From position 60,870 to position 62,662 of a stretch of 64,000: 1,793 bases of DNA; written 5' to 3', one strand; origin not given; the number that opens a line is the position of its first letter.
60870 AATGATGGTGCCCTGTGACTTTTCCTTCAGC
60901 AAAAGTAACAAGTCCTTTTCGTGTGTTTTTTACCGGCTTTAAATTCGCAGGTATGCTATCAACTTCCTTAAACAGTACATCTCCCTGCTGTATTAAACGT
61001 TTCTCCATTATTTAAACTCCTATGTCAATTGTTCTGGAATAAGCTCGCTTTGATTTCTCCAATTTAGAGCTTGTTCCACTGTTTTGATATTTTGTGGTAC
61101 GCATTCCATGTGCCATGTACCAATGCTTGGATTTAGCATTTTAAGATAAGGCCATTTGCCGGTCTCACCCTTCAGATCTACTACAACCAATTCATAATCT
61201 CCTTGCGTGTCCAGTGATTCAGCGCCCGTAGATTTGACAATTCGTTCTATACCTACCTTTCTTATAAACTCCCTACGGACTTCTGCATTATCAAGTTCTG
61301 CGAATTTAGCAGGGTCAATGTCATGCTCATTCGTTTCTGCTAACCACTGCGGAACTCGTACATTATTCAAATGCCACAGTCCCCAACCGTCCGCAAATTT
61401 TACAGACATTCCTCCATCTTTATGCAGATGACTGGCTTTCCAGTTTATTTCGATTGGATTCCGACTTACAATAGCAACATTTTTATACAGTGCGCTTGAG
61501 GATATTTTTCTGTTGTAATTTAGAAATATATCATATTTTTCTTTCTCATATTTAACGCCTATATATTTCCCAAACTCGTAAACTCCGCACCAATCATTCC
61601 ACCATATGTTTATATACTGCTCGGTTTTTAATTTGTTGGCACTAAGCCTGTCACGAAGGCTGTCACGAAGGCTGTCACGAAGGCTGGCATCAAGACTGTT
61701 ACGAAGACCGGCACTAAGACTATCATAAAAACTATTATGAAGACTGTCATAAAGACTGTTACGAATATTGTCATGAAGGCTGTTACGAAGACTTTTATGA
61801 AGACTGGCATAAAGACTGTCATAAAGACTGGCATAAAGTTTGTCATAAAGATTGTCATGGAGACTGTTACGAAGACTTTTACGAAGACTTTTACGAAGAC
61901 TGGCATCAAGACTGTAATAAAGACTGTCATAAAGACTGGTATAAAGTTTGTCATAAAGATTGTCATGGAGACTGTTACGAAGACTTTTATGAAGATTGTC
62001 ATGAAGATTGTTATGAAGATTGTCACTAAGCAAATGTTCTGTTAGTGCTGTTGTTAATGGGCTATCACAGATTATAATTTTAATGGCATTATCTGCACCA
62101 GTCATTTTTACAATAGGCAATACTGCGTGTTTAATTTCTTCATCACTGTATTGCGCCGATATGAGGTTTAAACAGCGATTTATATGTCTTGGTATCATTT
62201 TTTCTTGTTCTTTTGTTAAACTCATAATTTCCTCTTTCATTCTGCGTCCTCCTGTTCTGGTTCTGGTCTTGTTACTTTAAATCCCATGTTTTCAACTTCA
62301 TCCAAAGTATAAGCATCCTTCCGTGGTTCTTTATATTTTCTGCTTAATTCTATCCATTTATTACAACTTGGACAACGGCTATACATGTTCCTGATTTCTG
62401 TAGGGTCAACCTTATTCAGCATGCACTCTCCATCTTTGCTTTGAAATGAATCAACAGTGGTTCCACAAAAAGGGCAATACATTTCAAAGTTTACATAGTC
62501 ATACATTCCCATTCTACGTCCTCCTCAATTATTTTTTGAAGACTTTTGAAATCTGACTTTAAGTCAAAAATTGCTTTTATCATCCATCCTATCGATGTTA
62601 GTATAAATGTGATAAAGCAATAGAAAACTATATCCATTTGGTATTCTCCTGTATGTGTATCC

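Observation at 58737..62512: Conserved gene-junction cassette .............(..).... reused at five gene boundaries in a GC-richer module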

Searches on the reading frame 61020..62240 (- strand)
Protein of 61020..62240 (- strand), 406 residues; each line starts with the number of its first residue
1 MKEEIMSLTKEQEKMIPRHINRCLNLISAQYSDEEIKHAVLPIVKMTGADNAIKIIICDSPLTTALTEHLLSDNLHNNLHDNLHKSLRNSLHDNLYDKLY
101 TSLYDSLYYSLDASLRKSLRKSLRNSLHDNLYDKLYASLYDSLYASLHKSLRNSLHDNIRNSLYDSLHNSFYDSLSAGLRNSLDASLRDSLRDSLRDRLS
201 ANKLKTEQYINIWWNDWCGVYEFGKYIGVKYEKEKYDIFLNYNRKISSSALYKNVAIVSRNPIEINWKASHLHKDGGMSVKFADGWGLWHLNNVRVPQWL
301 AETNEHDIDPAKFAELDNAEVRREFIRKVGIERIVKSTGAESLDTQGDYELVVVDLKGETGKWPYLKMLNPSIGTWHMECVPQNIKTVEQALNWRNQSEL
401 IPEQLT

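Call 7: search_protein_families(library=pfam, proteins=[window:61020-62240:-], max_evalue=0.01)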
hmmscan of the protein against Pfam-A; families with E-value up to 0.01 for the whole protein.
window:61020-62240:- (406 aa): 3 families
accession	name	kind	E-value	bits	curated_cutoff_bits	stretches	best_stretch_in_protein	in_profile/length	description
PF20530.3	DUF6745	-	1.5e-09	37.9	27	1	252-356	45-149/206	Domain of unknown function (DUF6745)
PF05003.17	DUF668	-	6e-06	27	24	0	102-136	31-65/89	Protein of unknown function (DUF668)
PF04286.17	DUF445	-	0.0013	19.2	33.8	1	9-205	78-266/368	Protein of unknown function (DUF445)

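Call 16: find_related_loci(query=window:61020-62240:-, collection=viral_contigs, flank=8000)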
Query window:61020-62240:- (406 aa) in viral_contigs; peptide patterns used: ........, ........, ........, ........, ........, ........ (x = any residue, [..] = any of these).
13 stretches matched a pattern, but none encodes a relative of the query by tblastn (E <= 1e-3).

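Call 51: search_protein_families(library=phrogs, proteins=[window:61020-62240:-], max_evalue=0.001)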
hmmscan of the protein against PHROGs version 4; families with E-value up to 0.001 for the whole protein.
window:61020-62240:- (406 aa): 1 family
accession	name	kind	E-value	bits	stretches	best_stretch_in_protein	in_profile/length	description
phrog_31813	-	unknown function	4e-07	30.4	1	233-346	192-307/378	-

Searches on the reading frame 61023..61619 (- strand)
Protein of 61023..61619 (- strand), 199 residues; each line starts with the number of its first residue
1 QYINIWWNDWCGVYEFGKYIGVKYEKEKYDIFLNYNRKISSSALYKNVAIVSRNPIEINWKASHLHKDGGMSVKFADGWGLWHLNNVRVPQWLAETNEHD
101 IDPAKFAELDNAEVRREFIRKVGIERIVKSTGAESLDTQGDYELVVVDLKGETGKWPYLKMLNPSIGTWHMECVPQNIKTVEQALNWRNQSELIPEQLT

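Call 42: find_homologous_proteins(query=window:61023-61619:-, max_evalue=1e-10)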
Query seq(199 aa) (199 aa): 204 proteins with E <= 1e-10 among 235 candidates; the best 120 are listed.
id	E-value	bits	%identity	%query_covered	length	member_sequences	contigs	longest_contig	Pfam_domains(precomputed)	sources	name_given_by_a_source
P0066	8.4e-60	220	62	78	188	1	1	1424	PF20530.4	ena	-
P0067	5.1e-58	214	53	92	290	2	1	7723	PF20530.4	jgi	jgi:hypothetical protein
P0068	5.6e-58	214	60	82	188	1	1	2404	PF20530.4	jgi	jgi:hypothetical protein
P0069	1.4e-57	213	66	70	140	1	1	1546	PF20530.4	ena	-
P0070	1.7e-56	209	51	99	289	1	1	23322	PF20530.4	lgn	-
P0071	1.7e-56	209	53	97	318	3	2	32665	PF20530.4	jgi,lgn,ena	-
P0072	2.1e-56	209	63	77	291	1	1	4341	PF20530.4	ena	-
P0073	5.9e-56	208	62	75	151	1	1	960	PF20530.4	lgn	-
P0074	1.0e-55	207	59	77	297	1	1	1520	PF20530.4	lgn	-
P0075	2.4e-55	206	49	96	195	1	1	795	PF20530.4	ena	-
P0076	6.3e-55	204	51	97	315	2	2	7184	PF20530.4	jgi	-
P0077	9.6e-55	204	52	90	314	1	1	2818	PF20530.4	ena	-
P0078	3.0e-54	202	49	94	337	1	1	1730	PF20530.4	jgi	jgi:hypothetical protein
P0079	8.1e-53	197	52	95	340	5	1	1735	PF20530.4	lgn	-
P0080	3.4e-52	195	49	95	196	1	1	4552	PF20530.4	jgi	jgi:hypothetical protein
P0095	2.4e-49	186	57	77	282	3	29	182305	PF20530.4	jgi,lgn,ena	-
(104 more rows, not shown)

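Call 43: find_encoding_contigs(protein=P0095, flank=8000, max_places=3)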
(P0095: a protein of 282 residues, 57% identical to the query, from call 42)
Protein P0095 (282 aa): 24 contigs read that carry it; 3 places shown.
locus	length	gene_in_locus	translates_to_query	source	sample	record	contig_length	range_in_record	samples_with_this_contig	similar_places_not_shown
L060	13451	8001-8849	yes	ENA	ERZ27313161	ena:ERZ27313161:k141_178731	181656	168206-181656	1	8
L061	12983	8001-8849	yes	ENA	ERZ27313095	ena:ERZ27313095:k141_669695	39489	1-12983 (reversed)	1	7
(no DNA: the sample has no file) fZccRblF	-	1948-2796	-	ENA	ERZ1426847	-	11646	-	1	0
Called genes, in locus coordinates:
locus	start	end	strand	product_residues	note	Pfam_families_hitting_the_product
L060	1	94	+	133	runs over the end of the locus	-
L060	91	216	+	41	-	-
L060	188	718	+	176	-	-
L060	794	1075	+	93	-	-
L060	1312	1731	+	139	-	-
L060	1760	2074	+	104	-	-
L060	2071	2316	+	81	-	-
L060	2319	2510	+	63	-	-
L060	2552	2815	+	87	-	-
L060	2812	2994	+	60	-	-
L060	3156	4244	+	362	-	PF26128:Gad2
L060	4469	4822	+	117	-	-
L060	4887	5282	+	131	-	-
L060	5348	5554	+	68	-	-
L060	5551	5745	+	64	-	-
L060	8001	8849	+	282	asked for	PF20530:DUF6745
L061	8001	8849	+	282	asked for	PF20530:DUF6745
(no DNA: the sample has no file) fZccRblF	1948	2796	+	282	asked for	PF20530:DUF6745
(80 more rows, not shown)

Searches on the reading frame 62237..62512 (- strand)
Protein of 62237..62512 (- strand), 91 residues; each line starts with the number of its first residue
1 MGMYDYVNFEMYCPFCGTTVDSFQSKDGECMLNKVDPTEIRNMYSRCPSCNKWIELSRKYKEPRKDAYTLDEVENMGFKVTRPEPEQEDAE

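Call 7: search_protein_families(library=pfam, proteins=[window:62237-62512:-], max_evalue=0.01)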
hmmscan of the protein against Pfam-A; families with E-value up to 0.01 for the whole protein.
window:62237-62512:- (91 aa): 2 families
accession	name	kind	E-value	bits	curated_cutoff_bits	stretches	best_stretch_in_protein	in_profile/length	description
PF24463.1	DUF7577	-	0.00072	19.5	28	0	11-21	3-13/27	Domain of unknown function (DUF7577)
PF25207.1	DUF7837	-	0.0045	17.4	27.8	0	13-23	8-18/47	Domain of unknown function (DUF7837)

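Call 51: search_protein_families(library=phrogs, proteins=[window:62237-62512:-], max_evalue=0.001)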
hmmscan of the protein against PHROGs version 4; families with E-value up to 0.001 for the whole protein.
window:62237-62512:- (91 aa): 0 families

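Call 56: find_encoding_contigs(protein=window:62237-62512:-, flank=6000, max_places=10)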
Protein window:62237-62512:- (91 aa): 2 contigs read that carry it; 2 places shown.
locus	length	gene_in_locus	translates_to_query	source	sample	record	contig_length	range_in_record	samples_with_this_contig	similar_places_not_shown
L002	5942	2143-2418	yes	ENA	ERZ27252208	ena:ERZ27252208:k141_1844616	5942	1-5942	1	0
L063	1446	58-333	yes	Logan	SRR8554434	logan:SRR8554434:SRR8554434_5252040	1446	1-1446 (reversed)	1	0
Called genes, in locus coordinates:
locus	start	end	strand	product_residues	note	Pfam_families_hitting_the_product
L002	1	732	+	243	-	?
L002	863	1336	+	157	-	-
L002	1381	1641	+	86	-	-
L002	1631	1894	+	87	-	-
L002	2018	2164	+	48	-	-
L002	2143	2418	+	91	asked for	-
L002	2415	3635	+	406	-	-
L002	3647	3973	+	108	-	-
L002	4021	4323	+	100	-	-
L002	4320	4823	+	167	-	-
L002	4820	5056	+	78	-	-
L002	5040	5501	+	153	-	PF00805:Pentapeptide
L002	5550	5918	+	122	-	PF09643:YopX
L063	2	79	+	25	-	?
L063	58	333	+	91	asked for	-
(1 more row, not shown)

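Call 69: search_protein_representatives(protein=window:62237-62512:-)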
Query: 91 residues. Proteins with E-value up to 0.001 (for the whole library): 812; up to 1e-10: 194; up to 1e-30: 1. The best 150 are listed.
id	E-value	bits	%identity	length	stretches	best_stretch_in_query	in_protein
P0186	8.4e-57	205.7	100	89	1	3-91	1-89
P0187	4.8e-23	97.6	50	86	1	1-82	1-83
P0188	5.7e-20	87.8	47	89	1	1-85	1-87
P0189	7.0e-20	87.5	49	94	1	1-88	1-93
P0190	1.0e-18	83.8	46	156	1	1-87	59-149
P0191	1.1e-18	83.7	46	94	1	1-85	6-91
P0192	1.3e-18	83.4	51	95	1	1-81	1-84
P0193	1.5e-18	83.2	50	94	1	1-82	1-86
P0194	4.5e-18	81.7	52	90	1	3-81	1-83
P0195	6.8e-18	81.1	47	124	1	1-90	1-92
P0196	1.2e-17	80.4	46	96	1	1-81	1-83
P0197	2.6e-17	79.3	51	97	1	1-81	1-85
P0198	6.2e-17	78.1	48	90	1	1-80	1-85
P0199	8.4e-17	77.6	58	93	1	1-62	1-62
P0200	8.7e-17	77.6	42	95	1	1-85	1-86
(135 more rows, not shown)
